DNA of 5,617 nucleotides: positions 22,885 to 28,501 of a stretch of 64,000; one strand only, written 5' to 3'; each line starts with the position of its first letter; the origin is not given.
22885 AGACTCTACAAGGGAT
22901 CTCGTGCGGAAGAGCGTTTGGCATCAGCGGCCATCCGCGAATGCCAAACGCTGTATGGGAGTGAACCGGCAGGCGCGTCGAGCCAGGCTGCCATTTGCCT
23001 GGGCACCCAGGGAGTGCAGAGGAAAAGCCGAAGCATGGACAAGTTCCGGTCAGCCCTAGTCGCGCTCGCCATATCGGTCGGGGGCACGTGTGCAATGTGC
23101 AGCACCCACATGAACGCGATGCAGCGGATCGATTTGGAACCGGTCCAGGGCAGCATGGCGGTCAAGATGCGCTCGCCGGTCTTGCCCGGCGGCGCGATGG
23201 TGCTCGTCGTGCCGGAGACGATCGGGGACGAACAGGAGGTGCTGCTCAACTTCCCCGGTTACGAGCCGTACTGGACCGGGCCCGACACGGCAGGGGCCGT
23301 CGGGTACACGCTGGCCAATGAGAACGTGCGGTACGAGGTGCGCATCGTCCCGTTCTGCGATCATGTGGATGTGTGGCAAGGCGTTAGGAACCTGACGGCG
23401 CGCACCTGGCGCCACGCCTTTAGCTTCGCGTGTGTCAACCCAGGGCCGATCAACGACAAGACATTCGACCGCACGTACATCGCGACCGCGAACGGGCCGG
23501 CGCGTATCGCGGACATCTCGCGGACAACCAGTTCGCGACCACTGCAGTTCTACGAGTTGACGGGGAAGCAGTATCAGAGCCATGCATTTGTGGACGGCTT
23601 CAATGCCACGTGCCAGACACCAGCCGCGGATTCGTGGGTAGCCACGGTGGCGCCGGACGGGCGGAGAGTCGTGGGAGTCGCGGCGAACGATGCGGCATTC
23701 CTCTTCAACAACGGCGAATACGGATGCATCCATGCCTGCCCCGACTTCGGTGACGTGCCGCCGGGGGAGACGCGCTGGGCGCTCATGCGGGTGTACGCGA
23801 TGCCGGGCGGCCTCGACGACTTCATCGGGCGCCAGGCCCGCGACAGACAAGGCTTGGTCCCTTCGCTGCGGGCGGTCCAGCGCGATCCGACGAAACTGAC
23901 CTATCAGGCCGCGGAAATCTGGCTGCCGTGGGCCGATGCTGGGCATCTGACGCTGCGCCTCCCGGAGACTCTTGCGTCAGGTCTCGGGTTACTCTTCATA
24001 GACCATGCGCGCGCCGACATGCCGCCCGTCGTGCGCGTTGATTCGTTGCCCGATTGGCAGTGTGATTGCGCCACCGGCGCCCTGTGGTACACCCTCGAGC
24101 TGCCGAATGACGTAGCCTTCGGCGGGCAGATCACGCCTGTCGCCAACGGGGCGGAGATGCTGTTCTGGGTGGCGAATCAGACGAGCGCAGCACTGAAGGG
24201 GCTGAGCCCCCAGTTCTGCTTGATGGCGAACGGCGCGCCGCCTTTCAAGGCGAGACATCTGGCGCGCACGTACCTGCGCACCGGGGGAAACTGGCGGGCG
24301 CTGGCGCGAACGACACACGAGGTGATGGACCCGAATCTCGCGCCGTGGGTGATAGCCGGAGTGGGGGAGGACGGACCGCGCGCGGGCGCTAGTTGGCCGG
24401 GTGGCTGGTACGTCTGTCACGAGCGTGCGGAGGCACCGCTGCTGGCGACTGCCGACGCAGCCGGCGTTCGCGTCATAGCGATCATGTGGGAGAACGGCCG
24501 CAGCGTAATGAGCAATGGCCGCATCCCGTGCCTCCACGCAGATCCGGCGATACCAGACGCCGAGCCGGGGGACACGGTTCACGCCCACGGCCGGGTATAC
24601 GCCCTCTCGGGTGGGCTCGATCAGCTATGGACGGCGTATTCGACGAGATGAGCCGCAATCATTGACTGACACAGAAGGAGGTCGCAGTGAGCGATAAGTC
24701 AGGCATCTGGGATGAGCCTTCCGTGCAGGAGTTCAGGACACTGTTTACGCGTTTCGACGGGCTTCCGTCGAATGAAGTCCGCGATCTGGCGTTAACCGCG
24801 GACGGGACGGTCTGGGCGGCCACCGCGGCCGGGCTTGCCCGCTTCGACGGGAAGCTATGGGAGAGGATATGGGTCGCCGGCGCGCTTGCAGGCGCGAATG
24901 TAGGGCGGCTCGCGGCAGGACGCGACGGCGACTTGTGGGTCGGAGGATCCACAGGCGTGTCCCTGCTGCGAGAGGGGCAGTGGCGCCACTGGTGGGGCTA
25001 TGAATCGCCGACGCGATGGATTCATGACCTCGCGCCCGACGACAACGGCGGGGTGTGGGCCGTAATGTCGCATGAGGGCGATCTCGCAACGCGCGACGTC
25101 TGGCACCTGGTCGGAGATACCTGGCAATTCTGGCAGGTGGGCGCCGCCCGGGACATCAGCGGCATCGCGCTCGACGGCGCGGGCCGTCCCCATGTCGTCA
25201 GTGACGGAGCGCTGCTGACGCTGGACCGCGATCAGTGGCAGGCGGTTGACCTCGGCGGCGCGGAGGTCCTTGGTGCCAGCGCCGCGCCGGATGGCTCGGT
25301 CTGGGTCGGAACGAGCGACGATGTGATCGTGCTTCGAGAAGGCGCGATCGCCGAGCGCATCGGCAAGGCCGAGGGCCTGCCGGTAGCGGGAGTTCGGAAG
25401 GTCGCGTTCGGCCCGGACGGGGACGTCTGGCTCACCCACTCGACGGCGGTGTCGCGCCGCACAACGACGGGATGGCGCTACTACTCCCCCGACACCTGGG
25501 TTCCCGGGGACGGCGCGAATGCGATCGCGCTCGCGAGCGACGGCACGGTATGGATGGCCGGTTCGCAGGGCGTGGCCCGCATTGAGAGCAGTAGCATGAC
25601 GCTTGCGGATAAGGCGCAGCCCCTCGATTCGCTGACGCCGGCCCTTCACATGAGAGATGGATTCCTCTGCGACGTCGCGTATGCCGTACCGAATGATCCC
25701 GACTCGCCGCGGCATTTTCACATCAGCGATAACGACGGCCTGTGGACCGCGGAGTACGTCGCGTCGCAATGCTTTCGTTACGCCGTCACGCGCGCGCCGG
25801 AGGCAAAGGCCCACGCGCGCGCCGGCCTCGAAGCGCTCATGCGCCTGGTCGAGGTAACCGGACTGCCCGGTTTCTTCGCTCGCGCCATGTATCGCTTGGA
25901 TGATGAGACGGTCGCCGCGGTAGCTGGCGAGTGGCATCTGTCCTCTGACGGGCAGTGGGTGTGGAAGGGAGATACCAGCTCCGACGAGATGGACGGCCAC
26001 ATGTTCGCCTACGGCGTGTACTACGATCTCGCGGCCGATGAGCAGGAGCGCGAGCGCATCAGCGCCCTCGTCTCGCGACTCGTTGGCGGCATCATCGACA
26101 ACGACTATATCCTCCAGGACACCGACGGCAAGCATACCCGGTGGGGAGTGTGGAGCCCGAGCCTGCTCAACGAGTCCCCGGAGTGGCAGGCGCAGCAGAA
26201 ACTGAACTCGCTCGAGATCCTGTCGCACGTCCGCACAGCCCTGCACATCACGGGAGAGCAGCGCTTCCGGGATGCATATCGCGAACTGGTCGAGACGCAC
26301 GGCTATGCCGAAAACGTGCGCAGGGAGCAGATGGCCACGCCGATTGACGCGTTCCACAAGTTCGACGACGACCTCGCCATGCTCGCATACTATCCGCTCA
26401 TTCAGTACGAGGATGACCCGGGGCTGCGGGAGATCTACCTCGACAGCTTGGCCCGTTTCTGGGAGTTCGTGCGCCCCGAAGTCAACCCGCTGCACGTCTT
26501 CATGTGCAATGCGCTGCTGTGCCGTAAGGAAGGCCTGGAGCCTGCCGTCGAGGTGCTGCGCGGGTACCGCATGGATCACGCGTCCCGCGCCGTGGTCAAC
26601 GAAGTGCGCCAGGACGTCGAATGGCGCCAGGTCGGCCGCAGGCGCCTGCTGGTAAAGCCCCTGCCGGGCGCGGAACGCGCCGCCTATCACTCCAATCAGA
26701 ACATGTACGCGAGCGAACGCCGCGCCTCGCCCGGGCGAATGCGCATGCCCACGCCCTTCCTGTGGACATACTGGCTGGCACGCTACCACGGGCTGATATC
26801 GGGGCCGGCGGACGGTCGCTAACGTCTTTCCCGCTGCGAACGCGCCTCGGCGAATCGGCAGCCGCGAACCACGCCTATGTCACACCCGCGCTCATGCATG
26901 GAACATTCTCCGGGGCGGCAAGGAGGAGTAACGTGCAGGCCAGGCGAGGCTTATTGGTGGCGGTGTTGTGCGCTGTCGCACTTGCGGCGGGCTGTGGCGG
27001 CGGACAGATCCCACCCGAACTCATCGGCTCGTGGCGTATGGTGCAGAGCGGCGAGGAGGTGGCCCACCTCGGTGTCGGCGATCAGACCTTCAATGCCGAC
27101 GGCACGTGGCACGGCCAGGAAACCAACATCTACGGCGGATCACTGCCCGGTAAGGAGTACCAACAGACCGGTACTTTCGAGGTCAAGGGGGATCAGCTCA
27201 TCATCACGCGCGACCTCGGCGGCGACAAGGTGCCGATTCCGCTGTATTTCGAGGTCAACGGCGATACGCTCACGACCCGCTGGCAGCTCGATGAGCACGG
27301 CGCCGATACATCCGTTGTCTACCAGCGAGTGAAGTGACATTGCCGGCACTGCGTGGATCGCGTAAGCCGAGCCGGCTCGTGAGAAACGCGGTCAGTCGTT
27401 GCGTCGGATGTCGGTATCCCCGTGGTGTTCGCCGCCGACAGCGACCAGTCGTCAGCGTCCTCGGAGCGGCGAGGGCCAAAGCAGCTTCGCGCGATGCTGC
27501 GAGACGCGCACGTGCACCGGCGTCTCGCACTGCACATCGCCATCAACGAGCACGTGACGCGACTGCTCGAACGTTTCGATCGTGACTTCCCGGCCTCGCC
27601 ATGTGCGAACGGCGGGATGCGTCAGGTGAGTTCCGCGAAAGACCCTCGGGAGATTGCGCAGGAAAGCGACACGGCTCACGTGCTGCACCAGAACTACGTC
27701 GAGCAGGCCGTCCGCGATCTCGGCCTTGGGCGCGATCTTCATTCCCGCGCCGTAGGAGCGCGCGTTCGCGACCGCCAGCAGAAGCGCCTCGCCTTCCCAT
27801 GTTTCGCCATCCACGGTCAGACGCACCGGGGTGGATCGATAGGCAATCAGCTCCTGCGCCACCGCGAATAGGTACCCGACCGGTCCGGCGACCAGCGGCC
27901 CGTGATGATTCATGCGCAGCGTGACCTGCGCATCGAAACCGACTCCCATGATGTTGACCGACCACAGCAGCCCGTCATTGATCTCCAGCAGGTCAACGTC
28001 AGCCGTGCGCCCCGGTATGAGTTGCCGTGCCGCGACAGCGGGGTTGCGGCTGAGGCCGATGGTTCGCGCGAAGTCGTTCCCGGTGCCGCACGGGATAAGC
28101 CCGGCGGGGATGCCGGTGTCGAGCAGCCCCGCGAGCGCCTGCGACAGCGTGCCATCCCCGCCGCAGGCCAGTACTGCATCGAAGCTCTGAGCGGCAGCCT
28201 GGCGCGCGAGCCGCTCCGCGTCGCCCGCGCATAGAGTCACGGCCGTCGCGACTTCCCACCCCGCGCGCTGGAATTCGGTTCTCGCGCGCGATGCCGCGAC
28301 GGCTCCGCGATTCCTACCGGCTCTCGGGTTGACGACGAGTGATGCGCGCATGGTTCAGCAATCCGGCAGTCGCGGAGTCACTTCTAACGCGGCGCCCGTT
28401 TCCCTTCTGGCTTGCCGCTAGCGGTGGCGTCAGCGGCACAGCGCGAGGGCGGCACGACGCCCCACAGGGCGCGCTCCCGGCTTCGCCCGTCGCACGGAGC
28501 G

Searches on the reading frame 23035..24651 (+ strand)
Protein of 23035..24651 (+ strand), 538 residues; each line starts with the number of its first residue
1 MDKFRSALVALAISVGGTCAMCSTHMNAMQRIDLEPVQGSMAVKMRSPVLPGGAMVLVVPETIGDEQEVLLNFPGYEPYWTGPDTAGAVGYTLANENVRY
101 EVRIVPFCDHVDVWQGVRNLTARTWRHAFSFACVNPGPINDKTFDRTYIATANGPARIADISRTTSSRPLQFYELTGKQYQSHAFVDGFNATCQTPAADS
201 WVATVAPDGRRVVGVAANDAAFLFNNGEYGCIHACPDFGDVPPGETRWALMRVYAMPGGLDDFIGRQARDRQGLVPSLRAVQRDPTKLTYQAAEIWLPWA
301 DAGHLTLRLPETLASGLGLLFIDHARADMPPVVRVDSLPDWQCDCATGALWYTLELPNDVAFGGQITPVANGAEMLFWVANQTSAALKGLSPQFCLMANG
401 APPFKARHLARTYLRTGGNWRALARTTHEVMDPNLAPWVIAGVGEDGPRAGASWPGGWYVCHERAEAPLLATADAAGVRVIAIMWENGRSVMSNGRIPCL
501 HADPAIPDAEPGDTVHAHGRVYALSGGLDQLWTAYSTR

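Call 10: search_protein_families(library=pfam, proteins=[window:23035-24651:+], max_evalue=0.001)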
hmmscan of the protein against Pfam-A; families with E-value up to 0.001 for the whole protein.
window:23035-24651:+ (538 aa): 0 families

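Call 16: find_encoding_contigs(protein=window:23035-24651:+, flank=3000, max_places=6)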
Protein window:23035-24651:+ (538 aa): 1 contig read that carries it; 1 place shown.
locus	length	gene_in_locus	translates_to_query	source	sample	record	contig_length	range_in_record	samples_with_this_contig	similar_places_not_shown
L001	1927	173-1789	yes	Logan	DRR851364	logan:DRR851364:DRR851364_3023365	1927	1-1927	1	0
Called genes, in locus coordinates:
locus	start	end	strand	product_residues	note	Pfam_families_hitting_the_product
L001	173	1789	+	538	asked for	-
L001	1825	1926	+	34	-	?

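Call 17: find_homologous_proteins(query=window:23035-24651:+, max_evalue=0.00001)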
Query window:23035-24651:+ (538 aa): 4 proteins with E <= 0.00001 among 8000 candidates.
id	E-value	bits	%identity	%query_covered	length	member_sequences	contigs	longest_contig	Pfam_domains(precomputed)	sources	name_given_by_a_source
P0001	1.2e-253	861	70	95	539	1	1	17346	-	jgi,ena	-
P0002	2.7e-242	823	69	95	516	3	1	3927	-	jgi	jgi:hypothetical protein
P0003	4.7e-151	522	48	94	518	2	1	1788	-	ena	-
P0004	1.2e-148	514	48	94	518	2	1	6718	-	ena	-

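Call 18: find_encoding_contigs(protein=P0001, flank=6000, max_places=4)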
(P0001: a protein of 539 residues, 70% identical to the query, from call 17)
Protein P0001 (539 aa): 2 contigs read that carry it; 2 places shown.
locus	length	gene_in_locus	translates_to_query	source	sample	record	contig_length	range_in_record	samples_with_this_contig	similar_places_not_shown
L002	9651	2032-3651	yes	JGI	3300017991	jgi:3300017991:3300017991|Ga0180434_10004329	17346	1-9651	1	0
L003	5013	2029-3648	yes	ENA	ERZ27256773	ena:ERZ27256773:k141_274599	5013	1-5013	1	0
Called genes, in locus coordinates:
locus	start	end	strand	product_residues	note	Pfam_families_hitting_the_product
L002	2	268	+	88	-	?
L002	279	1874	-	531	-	PF00884:Sulfatase, PF16347:SGSH_C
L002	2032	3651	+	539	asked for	-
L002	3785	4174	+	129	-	PF03965:Penicillinase_R, PF01978:TrmB (weak)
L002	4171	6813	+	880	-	PF05569:Peptidase_M56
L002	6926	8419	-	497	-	PF00884:Sulfatase, PF01663:Phosphodiest (weak), PF16347:SGSH_C (weak)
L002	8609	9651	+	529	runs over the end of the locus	PF16586:DUF5060, PF13204:Apiosidase, PF12904:Collagen_bind_2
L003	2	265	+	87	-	?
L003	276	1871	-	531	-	PF00884:Sulfatase, PF16347:SGSH_C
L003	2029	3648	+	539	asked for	-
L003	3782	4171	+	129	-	PF03965:Penicillinase_R, PF01978:TrmB (weak)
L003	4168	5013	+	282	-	?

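Call 19: find_encoding_contigs(protein=P0002, flank=6000, max_places=4)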
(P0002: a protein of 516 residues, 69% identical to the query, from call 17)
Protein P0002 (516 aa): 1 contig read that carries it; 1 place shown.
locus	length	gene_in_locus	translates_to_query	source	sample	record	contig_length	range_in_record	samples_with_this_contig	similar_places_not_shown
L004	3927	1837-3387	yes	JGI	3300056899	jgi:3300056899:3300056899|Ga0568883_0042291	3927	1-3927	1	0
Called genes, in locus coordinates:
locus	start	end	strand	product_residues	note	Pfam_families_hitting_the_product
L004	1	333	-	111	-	?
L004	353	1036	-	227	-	PF01618:MotA_ExbB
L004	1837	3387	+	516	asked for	-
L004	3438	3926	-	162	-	?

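Call 20: find_encoding_contigs(protein=P0004, flank=6000, max_places=4)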
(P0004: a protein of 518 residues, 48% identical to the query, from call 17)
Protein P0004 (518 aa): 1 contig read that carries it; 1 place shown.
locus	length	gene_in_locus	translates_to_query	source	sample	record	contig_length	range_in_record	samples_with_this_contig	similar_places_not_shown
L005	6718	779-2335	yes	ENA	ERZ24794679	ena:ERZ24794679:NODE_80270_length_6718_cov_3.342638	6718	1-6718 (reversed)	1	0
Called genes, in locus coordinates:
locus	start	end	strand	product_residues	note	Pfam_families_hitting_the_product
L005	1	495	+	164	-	?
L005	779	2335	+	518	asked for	-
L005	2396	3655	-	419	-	PF01676:Metalloenzyme, PF10143:PhosphMutase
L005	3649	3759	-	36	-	-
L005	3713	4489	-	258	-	PF03009:GDPD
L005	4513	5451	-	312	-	PF01555:N6_N4_Mtase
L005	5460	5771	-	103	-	PF05899:Cupin_3 (weak), PF02311:AraC_binding (weak), PF06339:Ectoine_synth (weak), PF07883:Cupin_2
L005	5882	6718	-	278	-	?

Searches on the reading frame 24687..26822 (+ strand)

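Call 10: search_protein_families(library=pfam, proteins=[window:24687-26822:+], max_evalue=0.001)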
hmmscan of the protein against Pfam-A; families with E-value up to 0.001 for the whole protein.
window:24687-26822:+ (711 aa): 1 family
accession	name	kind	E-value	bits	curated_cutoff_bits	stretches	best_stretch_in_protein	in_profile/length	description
PF07494.17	Reg_prop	-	1.1e-12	46.9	20.4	0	25-46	1-22/24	Two component regulator propeller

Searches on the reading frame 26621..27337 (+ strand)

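Call 10: search_protein_families(library=pfam, proteins=[window:26621-27337:+], max_evalue=0.001)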
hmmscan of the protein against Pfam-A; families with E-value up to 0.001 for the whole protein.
window:26621-27337:+ (238 aa): 1 family
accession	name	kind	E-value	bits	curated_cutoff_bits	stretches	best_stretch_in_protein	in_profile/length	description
PF18692.7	DUF5640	-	0.00017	21.8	28.5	1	155-218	17-69/85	Family of unknown function (DUF5640)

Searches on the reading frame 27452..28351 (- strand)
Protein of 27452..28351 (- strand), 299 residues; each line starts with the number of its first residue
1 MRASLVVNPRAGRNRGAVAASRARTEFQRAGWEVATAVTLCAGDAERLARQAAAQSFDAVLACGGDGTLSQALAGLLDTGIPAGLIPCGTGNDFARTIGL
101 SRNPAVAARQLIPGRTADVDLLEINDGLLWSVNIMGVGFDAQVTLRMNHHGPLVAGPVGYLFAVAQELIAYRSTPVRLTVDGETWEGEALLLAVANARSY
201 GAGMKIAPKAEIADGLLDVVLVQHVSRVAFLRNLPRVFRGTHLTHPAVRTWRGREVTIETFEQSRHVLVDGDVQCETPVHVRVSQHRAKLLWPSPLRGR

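Call 10: search_protein_families(library=pfam, proteins=[window:27452-28351:-], max_evalue=0.001)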
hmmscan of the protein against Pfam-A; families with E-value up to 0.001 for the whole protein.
window:27452-28351:- (299 aa): 2 families
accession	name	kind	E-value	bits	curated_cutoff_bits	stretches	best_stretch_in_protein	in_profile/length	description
PF19279.4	YegS_C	-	1e-40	139.5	27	1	135-284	3-150/158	YegS C-terminal NAD kinase beta sandwich-like domain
PF00781.29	DAGK_cat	-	1.9e-31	108.7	23.6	1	3-123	2-124/125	Diacylglycerol kinase catalytic domain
